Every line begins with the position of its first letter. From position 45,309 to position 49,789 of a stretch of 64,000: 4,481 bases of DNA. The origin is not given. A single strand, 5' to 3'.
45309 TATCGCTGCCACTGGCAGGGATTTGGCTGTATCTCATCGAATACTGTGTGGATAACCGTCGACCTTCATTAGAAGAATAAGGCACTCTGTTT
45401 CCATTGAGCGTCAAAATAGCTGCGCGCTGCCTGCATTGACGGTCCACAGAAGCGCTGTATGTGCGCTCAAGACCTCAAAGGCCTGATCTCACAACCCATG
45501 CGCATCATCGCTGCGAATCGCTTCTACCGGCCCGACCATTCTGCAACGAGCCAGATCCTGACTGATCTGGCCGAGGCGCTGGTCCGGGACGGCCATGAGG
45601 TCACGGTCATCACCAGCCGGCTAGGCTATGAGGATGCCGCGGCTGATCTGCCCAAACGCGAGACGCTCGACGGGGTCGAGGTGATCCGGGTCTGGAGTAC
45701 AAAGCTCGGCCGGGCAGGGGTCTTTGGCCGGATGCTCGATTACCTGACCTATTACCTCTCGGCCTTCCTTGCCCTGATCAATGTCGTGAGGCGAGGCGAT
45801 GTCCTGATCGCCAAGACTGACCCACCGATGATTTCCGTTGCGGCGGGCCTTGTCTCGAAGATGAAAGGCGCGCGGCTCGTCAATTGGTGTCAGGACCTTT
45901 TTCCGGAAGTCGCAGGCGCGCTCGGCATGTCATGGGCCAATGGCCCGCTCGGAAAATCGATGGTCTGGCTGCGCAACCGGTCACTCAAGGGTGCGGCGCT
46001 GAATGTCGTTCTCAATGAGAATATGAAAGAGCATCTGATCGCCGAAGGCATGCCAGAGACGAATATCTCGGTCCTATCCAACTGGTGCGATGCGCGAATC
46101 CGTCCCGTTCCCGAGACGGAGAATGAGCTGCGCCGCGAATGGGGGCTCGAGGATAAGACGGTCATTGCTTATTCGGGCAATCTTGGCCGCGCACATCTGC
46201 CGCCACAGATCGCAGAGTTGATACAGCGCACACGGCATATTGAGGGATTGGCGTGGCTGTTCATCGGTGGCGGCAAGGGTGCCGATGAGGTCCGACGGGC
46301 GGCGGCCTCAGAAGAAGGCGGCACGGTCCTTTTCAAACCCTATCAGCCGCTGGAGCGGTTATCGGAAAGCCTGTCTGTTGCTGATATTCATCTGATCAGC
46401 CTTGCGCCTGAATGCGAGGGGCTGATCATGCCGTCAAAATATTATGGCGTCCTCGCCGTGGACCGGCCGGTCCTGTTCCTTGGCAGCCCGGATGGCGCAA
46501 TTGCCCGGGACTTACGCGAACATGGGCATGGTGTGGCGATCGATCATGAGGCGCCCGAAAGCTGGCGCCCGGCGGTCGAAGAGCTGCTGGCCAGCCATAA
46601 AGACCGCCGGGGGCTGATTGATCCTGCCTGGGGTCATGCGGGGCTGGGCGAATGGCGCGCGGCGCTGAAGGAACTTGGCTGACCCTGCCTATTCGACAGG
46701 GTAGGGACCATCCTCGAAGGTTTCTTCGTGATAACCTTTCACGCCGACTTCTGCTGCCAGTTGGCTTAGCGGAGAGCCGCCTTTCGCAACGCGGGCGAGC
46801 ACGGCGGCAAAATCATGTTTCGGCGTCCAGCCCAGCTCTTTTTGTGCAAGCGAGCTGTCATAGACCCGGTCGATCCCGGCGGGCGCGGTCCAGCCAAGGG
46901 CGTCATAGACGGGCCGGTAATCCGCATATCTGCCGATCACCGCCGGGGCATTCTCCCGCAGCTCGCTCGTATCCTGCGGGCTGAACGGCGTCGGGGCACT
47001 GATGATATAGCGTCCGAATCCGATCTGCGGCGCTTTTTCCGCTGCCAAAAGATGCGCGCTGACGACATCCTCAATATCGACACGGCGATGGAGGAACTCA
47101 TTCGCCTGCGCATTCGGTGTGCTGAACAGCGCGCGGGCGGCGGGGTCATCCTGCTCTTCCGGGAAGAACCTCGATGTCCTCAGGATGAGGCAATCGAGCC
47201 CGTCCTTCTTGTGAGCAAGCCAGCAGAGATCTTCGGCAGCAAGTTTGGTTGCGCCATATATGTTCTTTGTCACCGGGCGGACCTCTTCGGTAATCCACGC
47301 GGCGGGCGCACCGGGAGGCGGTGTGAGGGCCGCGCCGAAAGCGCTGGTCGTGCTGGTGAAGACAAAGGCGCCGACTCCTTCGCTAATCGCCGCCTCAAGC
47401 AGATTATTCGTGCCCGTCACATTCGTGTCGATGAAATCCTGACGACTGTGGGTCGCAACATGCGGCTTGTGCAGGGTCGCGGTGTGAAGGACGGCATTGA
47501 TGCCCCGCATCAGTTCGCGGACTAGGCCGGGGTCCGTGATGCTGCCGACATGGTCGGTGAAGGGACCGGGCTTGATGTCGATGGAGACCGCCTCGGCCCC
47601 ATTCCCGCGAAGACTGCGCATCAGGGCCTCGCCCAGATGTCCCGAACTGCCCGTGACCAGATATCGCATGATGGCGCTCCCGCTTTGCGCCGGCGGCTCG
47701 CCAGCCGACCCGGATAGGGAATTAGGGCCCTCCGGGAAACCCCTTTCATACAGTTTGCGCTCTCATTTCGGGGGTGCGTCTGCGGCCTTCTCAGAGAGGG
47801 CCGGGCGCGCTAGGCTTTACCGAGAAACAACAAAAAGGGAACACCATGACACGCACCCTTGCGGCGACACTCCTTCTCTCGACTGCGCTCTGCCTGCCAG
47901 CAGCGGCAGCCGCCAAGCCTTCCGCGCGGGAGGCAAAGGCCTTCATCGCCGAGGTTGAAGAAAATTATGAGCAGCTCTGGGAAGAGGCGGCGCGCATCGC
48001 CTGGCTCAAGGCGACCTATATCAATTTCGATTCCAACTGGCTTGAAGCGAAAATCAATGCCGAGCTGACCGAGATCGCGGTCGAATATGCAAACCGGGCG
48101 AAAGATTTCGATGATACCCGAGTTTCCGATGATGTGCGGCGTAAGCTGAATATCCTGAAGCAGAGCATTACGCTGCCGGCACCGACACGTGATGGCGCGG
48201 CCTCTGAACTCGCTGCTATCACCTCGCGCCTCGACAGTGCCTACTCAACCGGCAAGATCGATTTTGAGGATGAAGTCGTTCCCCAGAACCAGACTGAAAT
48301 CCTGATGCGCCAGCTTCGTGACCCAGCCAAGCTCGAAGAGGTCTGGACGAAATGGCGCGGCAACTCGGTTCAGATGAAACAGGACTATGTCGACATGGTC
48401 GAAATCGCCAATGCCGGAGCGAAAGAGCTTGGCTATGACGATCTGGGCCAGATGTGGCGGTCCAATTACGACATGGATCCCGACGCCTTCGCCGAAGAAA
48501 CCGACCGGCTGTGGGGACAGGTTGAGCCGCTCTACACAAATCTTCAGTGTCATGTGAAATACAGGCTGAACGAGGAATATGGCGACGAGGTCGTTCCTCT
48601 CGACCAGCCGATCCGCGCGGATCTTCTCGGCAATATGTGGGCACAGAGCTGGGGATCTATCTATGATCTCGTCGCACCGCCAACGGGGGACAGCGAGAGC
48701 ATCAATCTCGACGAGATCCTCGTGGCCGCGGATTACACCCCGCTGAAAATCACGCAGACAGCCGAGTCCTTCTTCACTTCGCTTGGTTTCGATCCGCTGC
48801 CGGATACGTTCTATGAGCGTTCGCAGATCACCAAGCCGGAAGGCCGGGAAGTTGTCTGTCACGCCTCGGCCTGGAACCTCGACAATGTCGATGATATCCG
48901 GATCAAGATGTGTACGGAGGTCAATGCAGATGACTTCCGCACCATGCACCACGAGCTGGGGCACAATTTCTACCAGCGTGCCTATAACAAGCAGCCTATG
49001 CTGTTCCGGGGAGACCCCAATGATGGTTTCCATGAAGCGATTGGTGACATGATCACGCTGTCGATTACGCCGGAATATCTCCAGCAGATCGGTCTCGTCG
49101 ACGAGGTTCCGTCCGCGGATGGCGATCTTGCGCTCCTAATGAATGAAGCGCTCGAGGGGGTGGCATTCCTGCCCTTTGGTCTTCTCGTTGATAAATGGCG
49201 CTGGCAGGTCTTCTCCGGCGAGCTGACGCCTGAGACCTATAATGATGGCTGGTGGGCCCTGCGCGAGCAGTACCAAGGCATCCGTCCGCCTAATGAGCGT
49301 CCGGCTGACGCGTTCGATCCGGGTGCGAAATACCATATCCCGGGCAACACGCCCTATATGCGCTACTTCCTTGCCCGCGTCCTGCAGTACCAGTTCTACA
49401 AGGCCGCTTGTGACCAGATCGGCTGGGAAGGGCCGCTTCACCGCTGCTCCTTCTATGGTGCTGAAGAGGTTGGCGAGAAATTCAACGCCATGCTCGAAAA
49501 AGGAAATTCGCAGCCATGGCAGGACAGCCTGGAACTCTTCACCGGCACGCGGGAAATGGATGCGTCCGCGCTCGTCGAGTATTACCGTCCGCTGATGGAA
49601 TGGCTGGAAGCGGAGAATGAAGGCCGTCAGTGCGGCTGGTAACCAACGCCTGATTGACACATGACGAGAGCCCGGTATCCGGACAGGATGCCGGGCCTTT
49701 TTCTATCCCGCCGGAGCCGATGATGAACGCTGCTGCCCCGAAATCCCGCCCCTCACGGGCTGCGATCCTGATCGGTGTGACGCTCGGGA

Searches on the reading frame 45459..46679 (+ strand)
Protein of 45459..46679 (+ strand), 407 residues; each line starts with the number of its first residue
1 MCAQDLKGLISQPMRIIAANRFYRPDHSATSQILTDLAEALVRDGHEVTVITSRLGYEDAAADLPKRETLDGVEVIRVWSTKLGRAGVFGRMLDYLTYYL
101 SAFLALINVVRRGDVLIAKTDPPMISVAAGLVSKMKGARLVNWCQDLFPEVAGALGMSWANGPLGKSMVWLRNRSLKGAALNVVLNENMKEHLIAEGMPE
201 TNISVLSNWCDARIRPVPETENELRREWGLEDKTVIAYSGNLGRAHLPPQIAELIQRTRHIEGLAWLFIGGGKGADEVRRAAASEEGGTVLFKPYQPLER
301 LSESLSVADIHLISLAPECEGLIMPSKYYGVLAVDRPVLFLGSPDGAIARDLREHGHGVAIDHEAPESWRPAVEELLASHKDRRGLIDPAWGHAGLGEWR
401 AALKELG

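Call 26: search_protein_families(library=pfam, proteins=[window:45459-46679:+], max_evalue=0.00001)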
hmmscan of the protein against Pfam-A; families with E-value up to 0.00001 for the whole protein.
window:45459-46679:+ (407 aa): 2 families
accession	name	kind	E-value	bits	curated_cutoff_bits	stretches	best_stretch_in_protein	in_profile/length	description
PF13579.12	Glyco_trans_4_4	-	1.2e-15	58.7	29.7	1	33-209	6-158/158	Glycosyl transferase 4-like domain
PF13439.12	Glyco_transf_4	-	5.6e-11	43.2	28.5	1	34-211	8-167/170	Glycosyltransferase Family 4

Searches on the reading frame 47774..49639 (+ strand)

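Call 26: search_protein_families(library=pfam, proteins=[window:47774-49639:+], max_evalue=0.00001)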
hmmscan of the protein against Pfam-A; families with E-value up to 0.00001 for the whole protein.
window:47774-49639:+ (622 aa): 1 family
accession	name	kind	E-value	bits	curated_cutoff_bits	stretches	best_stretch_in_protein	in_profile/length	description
PF01401.24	Peptidase_M2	-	2.7e-204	680.5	23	1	51-622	4-581/581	Angiotensin-converting enzyme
